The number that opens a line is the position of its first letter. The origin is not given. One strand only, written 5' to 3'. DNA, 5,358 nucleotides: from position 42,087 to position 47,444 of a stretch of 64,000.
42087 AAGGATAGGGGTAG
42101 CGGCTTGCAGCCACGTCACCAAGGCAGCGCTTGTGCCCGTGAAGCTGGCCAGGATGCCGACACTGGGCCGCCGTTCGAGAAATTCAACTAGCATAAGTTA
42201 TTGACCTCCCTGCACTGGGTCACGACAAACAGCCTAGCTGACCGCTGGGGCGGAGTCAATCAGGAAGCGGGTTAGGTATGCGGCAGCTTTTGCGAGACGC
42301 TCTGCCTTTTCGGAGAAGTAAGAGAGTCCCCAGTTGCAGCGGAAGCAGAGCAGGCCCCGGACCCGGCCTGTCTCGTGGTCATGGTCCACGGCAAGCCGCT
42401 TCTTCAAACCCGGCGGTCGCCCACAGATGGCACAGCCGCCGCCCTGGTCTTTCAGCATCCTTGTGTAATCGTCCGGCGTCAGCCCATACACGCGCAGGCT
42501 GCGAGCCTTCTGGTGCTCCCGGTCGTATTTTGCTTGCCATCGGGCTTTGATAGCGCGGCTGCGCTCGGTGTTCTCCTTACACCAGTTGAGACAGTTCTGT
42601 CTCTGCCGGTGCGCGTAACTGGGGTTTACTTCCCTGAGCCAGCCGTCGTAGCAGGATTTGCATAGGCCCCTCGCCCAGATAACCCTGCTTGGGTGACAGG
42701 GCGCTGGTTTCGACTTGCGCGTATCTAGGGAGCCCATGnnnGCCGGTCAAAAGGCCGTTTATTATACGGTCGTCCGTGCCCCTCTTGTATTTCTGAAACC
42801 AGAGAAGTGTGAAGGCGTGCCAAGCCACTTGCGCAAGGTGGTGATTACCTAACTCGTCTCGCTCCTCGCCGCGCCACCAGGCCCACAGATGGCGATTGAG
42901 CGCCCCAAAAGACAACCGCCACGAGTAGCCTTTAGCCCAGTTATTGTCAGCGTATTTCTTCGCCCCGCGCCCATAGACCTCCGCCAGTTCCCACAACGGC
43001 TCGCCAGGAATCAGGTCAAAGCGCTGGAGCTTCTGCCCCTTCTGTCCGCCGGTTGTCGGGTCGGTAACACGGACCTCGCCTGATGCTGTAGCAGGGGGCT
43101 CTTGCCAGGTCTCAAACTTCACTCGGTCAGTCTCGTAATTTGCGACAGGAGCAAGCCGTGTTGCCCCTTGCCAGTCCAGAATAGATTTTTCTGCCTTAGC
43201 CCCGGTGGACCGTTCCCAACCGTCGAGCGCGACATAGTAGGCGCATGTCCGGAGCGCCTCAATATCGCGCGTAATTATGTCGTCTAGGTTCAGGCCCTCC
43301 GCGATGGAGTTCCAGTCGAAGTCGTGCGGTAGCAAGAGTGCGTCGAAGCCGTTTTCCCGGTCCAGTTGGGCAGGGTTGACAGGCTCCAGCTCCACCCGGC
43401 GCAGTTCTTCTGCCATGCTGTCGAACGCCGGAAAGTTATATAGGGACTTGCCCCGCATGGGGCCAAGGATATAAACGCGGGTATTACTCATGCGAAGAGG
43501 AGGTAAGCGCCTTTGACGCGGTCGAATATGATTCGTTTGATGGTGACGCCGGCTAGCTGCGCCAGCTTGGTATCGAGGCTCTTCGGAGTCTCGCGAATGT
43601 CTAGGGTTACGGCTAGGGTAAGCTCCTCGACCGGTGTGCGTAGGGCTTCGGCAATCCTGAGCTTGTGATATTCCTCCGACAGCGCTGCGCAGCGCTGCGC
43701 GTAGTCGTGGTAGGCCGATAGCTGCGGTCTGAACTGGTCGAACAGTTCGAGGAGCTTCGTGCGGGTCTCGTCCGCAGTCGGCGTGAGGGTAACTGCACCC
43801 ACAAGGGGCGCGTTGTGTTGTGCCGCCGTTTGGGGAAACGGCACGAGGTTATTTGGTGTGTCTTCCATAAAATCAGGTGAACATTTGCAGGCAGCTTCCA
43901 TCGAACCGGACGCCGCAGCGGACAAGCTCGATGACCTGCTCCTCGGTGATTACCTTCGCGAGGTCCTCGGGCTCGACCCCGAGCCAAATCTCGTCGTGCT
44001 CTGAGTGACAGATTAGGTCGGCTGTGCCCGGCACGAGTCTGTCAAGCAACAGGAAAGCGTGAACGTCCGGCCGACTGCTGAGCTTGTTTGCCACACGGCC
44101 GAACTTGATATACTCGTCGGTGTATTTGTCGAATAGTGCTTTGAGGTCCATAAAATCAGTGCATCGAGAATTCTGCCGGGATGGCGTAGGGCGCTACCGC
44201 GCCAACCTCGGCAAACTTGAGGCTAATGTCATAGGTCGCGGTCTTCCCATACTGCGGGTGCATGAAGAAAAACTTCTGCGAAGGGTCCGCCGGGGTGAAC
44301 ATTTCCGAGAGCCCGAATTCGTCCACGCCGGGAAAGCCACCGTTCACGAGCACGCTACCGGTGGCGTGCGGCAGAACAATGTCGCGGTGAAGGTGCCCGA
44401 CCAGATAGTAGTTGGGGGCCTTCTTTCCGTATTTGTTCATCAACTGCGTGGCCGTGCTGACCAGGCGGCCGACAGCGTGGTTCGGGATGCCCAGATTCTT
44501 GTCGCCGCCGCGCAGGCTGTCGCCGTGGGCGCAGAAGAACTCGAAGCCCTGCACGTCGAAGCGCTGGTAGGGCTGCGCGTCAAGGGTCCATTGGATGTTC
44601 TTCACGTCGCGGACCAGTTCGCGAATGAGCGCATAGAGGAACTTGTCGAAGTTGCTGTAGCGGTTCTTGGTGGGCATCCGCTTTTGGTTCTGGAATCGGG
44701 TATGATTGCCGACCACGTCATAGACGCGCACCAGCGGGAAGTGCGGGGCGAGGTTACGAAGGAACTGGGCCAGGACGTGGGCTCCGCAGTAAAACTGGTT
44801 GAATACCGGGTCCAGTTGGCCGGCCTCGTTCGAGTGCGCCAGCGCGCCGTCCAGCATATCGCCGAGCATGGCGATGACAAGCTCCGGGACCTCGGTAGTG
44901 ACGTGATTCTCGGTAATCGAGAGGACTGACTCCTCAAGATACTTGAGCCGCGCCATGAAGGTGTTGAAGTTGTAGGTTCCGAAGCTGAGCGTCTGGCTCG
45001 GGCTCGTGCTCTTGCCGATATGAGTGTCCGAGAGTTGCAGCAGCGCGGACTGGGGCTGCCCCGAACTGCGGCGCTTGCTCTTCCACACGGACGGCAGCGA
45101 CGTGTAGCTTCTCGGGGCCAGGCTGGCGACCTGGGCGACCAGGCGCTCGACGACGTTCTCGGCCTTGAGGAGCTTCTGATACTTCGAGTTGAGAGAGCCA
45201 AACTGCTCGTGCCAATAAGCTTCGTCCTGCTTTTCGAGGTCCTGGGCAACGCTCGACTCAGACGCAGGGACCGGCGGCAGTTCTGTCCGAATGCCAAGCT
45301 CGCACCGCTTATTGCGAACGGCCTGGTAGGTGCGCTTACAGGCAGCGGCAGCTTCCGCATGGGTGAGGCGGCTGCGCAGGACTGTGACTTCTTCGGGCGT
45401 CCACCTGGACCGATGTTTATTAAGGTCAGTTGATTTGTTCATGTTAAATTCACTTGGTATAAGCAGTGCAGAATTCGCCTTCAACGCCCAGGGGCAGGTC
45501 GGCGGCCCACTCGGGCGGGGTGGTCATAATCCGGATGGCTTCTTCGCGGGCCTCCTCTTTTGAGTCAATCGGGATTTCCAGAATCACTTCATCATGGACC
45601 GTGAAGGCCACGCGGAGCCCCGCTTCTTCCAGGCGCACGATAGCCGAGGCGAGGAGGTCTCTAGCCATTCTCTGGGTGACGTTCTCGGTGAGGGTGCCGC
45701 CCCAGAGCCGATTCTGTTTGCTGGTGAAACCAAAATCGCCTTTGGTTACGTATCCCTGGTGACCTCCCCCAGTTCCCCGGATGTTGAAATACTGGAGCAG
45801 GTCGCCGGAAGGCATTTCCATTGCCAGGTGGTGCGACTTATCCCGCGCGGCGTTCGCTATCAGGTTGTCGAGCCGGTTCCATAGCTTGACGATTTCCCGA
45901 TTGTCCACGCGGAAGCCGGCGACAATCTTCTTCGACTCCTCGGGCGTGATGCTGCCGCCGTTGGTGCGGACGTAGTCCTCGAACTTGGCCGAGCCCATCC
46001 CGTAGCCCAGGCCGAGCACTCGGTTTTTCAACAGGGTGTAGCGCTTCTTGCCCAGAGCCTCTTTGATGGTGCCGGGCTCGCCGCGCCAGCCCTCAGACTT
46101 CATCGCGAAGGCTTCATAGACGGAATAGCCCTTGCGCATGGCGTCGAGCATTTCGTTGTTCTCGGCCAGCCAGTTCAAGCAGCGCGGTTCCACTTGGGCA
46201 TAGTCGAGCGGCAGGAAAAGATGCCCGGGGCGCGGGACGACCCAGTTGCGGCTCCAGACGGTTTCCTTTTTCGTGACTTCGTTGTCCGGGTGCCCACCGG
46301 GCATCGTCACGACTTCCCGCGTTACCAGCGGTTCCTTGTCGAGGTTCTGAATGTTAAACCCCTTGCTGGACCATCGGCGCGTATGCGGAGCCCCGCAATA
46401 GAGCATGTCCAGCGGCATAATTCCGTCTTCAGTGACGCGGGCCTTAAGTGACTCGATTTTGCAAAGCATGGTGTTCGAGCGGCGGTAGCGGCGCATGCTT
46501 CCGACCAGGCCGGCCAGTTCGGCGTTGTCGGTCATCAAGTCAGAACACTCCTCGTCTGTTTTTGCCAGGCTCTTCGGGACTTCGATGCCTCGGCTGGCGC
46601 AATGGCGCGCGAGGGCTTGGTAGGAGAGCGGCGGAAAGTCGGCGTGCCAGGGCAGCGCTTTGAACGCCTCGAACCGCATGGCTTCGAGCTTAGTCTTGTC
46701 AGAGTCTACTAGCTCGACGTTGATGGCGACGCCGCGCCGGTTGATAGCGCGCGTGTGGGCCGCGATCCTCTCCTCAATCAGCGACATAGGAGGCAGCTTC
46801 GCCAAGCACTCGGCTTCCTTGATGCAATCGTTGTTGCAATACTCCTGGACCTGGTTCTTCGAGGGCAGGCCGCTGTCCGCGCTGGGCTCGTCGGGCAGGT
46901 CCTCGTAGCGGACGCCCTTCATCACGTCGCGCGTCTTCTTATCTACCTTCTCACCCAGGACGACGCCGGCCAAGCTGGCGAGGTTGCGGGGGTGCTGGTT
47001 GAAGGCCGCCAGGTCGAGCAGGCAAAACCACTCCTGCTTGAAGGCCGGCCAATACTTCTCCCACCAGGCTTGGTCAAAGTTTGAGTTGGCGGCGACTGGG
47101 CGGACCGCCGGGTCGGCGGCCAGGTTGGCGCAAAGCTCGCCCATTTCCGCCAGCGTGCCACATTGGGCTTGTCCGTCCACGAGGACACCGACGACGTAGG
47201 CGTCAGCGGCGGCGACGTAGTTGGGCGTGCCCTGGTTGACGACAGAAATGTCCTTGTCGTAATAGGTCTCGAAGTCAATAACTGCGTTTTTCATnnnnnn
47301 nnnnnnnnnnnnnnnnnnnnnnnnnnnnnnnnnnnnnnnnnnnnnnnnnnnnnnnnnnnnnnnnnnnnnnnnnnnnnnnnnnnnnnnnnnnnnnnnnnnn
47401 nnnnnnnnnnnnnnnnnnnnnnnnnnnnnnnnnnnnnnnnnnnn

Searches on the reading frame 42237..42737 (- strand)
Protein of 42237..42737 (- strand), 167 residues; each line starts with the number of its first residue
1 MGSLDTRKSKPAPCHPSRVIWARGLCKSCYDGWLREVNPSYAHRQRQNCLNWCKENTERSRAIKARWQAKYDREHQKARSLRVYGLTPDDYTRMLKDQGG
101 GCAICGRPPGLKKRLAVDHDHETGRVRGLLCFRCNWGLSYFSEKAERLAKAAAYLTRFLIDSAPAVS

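Call 67: search_protein_families(library=pfam, proteins=[window:42237-42737:-], max_evalue=0.01)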
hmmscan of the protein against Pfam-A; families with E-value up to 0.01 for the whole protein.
window:42237-42737:- (167 aa): 1 family
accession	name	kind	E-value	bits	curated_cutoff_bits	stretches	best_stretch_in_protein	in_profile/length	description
PF02945.21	Endonuclease_7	-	1.1e-21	76.9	23.6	1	79-156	3-81/82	Recombination endonuclease VII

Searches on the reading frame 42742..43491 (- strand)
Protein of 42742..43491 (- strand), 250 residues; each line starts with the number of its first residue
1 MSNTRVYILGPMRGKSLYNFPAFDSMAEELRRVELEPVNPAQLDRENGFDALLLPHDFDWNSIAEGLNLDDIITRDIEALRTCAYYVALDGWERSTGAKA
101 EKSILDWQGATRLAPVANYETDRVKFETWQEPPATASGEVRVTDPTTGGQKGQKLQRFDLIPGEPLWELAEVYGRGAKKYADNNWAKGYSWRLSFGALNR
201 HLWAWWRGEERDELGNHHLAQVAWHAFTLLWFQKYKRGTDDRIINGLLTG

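Call 67: search_protein_families(library=pfam, proteins=[window:42742-43491:-], max_evalue=0.01)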
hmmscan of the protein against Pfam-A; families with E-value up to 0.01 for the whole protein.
window:42742-43491:- (250 aa): 2 families
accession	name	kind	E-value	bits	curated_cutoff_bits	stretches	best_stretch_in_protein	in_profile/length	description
PF18909.5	dGTP_diPhyd_N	-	2.2e-31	108.2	27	1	146-242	2-99/99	dATP/dGTP diphosphohydrolase, N-terminal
PF14359.12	DUF4406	-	4e-10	40.4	22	1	5-106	2-83/91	Domain of unknown function (DUF4406)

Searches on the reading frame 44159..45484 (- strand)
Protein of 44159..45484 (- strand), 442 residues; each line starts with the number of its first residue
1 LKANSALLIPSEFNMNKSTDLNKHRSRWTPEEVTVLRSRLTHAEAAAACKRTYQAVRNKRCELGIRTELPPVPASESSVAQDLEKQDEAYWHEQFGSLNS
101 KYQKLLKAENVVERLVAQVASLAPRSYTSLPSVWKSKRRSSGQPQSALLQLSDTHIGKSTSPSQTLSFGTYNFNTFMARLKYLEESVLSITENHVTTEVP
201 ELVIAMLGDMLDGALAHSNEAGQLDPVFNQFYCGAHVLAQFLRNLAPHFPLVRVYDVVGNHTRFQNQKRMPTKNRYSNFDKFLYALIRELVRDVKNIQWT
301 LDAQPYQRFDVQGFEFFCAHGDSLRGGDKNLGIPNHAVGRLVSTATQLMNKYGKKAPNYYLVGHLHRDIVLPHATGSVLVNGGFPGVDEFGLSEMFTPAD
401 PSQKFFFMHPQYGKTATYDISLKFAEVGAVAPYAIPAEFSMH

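Call 67: search_protein_families(library=pfam, proteins=[window:44159-45484:-], max_evalue=0.01)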
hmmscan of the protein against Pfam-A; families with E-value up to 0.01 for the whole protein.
window:44159-45484:- (442 aa): 2 families
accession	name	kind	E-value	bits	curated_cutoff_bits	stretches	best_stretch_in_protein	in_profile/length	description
PF00149.33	Metallophos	-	1.8e-05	25.7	21.5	1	149-332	4-131/191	Calcineurin-like phosphoesterase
PF12850.12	Metallophos_2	-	0.0055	17.2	27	0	249-391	49-141/154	Calcineurin-like phosphoesterase superfamily domain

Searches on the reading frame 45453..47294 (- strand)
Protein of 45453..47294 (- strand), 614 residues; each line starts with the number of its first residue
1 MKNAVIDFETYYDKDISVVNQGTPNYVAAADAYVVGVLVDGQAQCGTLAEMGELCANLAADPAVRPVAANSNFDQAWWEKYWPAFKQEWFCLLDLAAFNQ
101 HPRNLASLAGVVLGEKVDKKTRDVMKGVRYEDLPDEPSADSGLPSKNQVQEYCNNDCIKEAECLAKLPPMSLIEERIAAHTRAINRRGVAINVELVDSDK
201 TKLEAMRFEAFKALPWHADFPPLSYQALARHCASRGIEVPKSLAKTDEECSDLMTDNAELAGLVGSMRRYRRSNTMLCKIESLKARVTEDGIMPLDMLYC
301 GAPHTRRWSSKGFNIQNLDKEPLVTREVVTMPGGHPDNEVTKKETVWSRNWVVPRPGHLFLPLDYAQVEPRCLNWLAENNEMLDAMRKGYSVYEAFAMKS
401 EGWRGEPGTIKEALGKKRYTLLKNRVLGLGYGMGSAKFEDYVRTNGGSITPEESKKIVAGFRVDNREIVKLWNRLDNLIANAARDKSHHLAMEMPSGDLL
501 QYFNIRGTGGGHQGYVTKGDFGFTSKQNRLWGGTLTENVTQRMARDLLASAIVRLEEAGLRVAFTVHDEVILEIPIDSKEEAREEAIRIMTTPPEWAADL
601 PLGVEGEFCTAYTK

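Call 67: search_protein_families(library=pfam, proteins=[window:45453-47294:-], max_evalue=0.01)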
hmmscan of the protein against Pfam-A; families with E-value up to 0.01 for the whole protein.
window:45453-47294:- (614 aa): 1 family
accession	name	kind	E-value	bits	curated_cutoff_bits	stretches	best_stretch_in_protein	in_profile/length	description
PF00476.26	DNA_pol_A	-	8.5e-16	58.3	34.3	2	244-468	58-251/381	DNA polymerase family A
